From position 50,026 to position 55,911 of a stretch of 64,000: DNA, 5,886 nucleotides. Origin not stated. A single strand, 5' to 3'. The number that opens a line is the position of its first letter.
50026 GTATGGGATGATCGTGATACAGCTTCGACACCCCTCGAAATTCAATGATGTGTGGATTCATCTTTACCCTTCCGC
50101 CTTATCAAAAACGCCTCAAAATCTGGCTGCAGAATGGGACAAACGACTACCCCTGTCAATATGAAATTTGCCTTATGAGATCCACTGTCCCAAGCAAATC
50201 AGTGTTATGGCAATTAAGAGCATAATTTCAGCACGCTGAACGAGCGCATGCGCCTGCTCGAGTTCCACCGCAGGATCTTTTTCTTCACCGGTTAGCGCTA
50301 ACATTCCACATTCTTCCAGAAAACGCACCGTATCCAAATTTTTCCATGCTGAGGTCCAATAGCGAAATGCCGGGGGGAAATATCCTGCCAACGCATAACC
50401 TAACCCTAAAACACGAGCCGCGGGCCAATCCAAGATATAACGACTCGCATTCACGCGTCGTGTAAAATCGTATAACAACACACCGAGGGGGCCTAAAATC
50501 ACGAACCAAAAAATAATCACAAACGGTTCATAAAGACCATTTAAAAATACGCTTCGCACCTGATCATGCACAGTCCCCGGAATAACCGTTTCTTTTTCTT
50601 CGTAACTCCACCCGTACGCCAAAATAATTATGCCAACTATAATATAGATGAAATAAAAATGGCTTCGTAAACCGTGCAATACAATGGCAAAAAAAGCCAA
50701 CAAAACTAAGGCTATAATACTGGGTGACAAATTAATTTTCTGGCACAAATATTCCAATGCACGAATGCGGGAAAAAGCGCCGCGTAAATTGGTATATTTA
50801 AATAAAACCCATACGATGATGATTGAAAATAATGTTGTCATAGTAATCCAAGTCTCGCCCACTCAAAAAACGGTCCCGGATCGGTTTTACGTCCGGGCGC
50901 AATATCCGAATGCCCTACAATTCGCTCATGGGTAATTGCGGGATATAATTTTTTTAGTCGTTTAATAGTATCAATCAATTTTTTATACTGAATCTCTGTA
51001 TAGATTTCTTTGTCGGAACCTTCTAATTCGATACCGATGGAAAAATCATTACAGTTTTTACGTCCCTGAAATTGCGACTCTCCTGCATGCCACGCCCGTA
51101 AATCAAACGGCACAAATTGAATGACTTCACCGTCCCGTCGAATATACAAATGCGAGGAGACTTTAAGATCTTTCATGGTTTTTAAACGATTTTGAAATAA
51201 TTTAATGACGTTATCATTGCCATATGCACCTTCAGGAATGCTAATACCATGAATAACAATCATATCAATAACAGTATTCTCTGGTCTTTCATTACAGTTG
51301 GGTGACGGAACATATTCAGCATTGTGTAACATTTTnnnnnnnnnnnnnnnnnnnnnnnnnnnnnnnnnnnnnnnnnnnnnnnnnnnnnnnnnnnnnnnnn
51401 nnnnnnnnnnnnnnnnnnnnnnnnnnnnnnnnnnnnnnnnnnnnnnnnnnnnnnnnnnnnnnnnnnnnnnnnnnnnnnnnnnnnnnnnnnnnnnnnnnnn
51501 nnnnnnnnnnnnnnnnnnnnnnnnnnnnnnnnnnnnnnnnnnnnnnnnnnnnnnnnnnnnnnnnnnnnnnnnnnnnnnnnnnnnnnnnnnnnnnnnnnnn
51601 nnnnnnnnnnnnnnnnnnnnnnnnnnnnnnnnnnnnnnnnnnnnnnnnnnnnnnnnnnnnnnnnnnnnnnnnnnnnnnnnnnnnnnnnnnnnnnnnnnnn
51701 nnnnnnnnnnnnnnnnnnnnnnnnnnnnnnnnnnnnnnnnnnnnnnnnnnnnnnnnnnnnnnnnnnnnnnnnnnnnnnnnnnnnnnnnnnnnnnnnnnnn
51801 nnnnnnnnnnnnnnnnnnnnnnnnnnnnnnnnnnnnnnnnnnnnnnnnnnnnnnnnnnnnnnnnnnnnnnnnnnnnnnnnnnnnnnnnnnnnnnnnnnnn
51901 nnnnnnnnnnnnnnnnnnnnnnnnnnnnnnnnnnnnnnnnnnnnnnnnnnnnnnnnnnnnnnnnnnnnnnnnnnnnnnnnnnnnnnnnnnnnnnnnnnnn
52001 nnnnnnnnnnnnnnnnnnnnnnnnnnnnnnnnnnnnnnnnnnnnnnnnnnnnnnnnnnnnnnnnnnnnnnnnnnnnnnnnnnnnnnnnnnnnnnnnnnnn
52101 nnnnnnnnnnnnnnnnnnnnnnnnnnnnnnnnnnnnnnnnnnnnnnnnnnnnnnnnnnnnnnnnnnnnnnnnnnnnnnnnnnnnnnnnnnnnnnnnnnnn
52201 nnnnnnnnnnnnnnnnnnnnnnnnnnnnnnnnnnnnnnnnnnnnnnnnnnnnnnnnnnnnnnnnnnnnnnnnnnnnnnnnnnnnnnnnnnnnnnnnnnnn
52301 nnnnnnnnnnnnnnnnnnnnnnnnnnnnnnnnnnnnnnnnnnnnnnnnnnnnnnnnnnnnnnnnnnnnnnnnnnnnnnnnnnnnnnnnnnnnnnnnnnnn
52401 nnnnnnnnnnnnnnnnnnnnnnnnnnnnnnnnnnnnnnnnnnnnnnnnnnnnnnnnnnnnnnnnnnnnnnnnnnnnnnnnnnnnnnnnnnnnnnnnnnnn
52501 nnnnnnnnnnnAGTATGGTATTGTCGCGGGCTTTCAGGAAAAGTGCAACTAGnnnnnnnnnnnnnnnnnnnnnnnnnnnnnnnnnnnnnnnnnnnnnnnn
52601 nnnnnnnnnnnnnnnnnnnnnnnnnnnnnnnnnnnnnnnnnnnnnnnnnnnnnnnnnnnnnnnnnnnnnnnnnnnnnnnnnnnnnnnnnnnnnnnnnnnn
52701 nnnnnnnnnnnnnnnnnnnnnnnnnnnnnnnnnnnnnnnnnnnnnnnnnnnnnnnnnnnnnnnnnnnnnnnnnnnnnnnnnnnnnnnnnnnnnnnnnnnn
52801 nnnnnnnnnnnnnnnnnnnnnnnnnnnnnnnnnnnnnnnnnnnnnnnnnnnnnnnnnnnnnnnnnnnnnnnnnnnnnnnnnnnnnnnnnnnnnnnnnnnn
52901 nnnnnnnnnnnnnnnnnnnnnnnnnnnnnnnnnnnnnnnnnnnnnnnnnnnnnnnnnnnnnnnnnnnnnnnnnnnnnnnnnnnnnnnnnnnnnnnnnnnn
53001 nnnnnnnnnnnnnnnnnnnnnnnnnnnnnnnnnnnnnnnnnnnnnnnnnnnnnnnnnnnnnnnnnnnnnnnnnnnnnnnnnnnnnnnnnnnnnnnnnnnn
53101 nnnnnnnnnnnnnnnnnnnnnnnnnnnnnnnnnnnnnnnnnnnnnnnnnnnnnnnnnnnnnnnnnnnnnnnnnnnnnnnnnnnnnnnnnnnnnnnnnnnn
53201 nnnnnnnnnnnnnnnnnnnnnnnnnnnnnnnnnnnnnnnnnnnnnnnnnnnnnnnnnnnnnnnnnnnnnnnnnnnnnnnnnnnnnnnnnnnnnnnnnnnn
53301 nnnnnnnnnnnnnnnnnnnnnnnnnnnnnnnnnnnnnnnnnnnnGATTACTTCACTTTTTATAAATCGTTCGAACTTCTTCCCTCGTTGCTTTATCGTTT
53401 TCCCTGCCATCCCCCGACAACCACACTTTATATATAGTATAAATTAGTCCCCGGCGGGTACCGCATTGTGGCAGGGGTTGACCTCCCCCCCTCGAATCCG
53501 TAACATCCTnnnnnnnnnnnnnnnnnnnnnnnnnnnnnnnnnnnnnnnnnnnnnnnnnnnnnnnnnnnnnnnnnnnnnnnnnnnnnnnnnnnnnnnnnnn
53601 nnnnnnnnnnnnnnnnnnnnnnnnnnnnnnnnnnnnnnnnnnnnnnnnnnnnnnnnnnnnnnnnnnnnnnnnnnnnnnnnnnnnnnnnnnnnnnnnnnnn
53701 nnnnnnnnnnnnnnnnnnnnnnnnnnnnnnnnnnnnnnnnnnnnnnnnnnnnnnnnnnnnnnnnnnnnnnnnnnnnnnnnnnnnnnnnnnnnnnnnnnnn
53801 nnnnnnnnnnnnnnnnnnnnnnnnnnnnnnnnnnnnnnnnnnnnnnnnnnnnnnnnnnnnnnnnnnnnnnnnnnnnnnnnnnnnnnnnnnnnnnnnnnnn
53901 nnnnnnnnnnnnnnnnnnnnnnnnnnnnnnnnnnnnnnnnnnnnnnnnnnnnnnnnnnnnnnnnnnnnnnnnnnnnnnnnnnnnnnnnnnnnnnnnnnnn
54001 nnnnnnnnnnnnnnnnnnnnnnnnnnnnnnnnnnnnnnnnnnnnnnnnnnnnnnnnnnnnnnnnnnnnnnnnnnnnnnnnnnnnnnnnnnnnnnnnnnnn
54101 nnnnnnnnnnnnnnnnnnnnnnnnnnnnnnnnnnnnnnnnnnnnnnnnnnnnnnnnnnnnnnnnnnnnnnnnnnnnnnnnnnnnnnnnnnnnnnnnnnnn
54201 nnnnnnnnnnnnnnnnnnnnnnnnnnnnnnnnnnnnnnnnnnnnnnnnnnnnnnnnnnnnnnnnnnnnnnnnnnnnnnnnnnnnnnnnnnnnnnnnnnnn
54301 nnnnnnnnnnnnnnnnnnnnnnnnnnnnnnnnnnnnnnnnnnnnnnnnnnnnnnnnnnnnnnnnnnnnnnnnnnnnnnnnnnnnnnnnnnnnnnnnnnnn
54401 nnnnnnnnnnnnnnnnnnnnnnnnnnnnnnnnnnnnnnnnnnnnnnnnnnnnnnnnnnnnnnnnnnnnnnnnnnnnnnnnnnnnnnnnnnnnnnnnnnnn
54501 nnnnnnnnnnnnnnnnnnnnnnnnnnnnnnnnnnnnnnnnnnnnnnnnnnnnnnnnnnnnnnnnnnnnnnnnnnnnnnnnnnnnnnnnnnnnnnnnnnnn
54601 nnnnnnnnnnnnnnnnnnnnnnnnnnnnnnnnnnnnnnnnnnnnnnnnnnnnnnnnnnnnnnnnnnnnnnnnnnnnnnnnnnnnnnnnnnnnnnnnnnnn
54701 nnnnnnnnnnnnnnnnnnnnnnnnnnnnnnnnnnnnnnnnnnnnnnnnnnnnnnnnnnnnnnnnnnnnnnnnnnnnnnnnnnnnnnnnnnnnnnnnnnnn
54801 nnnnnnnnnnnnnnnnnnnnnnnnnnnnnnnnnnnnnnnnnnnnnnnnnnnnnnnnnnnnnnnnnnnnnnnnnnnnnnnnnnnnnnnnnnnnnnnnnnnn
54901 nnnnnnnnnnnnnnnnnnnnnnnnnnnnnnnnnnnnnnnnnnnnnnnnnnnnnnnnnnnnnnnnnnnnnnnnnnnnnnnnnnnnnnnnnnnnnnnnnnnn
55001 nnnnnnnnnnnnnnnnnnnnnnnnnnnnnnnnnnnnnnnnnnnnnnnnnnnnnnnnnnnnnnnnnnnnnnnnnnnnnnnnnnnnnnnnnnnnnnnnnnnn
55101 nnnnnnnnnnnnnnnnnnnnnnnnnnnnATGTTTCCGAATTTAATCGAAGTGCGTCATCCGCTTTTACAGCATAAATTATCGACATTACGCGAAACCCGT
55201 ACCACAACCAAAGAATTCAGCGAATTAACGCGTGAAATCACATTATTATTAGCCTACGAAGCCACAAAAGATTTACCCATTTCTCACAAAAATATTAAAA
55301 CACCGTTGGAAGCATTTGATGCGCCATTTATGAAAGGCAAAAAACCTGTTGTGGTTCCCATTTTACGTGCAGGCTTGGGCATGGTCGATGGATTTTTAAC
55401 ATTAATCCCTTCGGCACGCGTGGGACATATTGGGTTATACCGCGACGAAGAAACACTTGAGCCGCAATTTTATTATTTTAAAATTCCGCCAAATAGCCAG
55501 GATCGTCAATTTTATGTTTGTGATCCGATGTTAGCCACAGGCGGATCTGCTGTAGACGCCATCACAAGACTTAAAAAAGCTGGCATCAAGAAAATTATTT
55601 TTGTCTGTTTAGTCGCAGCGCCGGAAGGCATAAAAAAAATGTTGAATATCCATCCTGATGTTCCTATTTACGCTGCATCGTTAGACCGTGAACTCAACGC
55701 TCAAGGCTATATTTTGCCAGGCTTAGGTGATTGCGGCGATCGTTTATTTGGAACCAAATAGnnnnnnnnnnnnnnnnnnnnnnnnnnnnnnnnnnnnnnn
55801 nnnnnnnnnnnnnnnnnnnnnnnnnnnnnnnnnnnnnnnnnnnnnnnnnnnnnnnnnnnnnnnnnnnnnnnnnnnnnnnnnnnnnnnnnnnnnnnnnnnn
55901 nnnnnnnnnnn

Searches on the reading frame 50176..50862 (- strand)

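Call 39: search_protein_families(library=pfam, proteins=[window:50176-50862:-], max_evalue=0.00001)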
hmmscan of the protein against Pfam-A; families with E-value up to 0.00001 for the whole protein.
window:50176-50862:- (229 aa): 0 families

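Call 51: search_protein_families(library=pfam, proteins=[window:50176-50862:-], max_evalue=1)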
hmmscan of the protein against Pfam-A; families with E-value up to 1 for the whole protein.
window:50176-50862:- (229 aa): 1 family
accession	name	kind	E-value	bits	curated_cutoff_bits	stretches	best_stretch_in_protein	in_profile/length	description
PF17113.10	AmpE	-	0.088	12.6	21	1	138-223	190-278/284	Regulatory signalling modulator protein AmpE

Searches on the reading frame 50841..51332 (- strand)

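Call 51: search_protein_families(library=pfam, proteins=[window:50841-51332:-], max_evalue=1)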
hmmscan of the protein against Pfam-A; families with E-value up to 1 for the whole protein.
window:50841-51332:- (164 aa): 2 families
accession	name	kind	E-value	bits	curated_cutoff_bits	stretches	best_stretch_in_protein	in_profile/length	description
PF01510.30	Amidase_2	-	3.3e-31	108.8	26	1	20-154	3-131/131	N-acetylmuramoyl-L-alanine amidase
PF12384.13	Peptidase_A2B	-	0.13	12.3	21.2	1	24-68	20-63/177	Ty3 transposon peptidase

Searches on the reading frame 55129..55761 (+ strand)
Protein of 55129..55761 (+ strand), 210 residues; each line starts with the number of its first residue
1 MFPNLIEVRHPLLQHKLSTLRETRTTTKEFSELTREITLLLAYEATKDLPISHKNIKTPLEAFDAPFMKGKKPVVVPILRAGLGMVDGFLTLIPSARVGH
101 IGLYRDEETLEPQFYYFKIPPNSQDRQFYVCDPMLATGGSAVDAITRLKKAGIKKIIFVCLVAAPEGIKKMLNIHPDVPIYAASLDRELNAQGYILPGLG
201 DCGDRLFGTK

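Call 47: search_protein_families(library=pfam, proteins=[window:55129-55761:+], max_evalue=0.00001)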
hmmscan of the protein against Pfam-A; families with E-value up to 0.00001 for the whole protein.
window:55129-55761:+ (210 aa): 2 families
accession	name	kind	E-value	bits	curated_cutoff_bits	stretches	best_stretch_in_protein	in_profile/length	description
PF14681.12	UPRTase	-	1.5e-74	250.4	27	1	9-209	3-206/206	Uracil phosphoribosyltransferase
PF00156.33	Pribosyltran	-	1.9e-07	31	26.3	1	68-170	26-132/158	Phosphoribosyl transferase domain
